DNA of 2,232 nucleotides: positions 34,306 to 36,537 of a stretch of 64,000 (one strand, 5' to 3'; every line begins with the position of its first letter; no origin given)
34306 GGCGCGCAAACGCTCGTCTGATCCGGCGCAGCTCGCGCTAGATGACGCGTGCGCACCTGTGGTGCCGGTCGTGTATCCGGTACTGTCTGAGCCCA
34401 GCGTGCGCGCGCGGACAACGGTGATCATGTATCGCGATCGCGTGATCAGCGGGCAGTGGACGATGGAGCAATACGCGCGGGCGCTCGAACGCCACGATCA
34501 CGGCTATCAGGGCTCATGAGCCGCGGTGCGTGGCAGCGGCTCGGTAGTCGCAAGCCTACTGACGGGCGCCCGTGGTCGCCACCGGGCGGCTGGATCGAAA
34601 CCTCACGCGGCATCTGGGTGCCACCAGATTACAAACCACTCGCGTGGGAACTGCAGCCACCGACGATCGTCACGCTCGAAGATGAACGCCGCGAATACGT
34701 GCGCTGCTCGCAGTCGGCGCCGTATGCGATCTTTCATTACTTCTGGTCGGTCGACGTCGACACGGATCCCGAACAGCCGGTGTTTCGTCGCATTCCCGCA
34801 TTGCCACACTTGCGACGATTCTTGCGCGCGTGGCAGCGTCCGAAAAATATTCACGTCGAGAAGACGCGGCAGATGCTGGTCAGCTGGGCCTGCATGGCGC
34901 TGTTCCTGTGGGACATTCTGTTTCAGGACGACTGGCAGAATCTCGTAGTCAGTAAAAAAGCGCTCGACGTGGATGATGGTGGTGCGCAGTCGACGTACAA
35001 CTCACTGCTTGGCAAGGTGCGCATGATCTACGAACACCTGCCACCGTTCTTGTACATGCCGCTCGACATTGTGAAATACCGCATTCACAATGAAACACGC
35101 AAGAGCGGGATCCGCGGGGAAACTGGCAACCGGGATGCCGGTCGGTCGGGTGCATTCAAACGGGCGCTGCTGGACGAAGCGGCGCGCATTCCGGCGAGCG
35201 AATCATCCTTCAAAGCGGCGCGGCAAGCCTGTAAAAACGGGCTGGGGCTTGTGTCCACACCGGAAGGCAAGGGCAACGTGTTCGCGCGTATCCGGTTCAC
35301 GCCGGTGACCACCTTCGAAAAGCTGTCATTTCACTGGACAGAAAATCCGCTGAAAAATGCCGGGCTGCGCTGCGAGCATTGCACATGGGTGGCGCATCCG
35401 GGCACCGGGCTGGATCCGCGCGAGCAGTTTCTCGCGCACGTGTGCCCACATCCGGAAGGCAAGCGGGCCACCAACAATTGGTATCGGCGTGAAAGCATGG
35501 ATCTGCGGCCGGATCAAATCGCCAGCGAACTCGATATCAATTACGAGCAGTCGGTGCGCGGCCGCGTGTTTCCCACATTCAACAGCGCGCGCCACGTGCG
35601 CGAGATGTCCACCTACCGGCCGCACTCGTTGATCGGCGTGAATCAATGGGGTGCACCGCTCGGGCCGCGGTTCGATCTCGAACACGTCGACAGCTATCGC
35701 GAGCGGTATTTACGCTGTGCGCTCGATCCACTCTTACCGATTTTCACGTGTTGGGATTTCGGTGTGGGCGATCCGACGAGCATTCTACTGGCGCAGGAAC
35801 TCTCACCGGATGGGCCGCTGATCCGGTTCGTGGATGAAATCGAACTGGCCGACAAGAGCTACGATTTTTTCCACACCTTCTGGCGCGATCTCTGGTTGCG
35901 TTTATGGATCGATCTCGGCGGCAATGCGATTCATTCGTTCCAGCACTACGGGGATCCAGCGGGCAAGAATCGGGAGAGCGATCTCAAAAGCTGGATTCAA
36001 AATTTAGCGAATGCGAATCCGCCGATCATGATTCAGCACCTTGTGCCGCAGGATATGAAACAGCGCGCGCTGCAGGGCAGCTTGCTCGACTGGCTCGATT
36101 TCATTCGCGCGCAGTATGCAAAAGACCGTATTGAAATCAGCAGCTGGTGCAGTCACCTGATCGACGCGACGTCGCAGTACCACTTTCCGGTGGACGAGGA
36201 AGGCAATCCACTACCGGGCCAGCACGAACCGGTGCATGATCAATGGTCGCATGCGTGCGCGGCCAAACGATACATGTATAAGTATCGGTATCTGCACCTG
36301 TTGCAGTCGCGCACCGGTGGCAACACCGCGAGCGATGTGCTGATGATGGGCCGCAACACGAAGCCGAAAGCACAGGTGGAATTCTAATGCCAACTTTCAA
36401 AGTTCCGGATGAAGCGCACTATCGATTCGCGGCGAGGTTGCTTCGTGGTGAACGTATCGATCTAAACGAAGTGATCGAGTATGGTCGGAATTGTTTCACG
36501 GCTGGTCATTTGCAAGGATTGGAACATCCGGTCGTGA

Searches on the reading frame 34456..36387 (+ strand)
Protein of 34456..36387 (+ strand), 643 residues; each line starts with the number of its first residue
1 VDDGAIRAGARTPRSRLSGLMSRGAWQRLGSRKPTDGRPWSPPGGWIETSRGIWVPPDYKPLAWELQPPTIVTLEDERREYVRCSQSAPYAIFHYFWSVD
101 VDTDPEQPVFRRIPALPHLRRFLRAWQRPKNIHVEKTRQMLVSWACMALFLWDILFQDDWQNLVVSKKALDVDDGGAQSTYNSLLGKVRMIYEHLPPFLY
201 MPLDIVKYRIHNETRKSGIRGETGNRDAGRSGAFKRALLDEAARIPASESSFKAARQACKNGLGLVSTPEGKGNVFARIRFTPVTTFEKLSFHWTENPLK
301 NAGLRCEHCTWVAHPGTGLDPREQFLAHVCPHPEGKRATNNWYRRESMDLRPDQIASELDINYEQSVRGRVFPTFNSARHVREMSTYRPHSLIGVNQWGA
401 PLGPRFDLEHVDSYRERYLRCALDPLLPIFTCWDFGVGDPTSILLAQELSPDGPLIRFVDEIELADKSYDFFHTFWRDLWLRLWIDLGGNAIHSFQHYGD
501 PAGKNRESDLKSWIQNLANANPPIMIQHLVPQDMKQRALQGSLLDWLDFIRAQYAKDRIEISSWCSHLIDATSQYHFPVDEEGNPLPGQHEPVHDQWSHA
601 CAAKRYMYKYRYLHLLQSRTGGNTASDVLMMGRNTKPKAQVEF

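Call 8: search_protein_families(library=pfam, proteins=[window:34456-36387:+])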
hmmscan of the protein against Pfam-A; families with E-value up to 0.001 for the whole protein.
window:34456-36387:+ (643 aa): 0 families

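Call 29: search_dna_similar(query=window:34516-36387:+, collection=phages, mode=protein, max_rows=15)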
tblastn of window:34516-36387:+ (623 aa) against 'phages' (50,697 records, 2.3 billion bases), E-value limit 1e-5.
Records with a match: 36; places in all: 36; records where one place covers at least 80% of the query: 0.
Best place of each record, by identity: <60% 36.
By first word of the organism name: Vibrio 29; Pseudoalteromonas 2; uncultured 1; Microcystis 1; Sinorhizobium 1; Rhodothermus 1; Xanthomonas 1.
By host as written in the record: Vibrio lentus 27; - 2; Pseudoalteromonas phenolica 2; Microcystis elabens 1; Sinohrizobium meliloti NRRL L-50 1; Rhodothermus marinus 1; Vibrio crassostreae 1; Xanthomonas citri 1.
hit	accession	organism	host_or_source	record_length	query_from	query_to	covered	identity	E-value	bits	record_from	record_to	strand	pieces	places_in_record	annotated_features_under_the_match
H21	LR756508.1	uncultured phage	metagenomic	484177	60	346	46%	25.0%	3e-7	60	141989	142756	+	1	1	record has no annotation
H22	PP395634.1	Microcystis phage Mel-JY01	Microcystis elabens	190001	58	288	37%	26.9%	1e-9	67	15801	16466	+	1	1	large terminase protein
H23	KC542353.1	Pseudoalteromonas phage TW1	Pseudoalteromonas phenolica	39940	106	353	40%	24.8%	6e-8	62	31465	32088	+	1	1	putative terminase large subunit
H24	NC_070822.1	Pseudoalteromonas phage TW1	Pseudoalteromonas phenolica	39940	106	353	40%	24.8%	6e-8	62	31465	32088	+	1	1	putative terminase large subunit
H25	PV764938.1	Sinorhizobium phage Phosso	Sinohrizobium meliloti NRRL L-50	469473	56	295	39%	23.8%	2e-6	57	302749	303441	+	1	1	terminase large subunit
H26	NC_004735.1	Rhodothermus phage RM378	Rhodothermus marinus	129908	50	278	37%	24.9%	3e-9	66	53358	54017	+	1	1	17: large terminase protein | hypothetical protein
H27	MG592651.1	Vibrio phage 1.283.A._10N.286.55.A1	Vibrio lentus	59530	114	262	24%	33.5%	1e-7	61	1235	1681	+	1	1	terminase large subunit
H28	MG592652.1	Vibrio phage 1.283.B._10N.286.55.A1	Vibrio lentus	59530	114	262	24%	33.5%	1e-7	61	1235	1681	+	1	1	terminase large subunit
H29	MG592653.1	Vibrio phage 1.283.C._10N.286.55.A1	Vibrio lentus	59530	114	262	24%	33.5%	1e-7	61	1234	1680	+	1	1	terminase large subunit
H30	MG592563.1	Vibrio phage 1.194.O._10N.286.54.B1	Vibrio lentus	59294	114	262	24%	33.5%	1e-7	61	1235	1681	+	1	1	terminase large subunit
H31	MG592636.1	Vibrio phage 1.270.A._10N.286.54.A8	Vibrio lentus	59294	114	262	24%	33.5%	1e-7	61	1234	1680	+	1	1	terminase large subunit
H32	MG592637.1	Vibrio phage 1.270.B._10N.286.54.A8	Vibrio lentus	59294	114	262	24%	33.5%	1e-7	61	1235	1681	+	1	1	terminase large subunit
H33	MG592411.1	Vibrio phage 1.027.O._10N.286.54.B8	Vibrio lentus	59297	114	262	24%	33.5%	1e-7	61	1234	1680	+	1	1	terminase large subunit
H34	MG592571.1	Vibrio phage 1.200.O._10N.286.55.E1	Vibrio lentus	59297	114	262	24%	33.5%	1e-7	61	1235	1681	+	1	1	terminase large subunit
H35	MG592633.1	Vibrio phage 1.268.A._10N.286.54.A11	Vibrio lentus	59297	114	262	24%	33.5%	1e-7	61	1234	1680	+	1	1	terminase large subunit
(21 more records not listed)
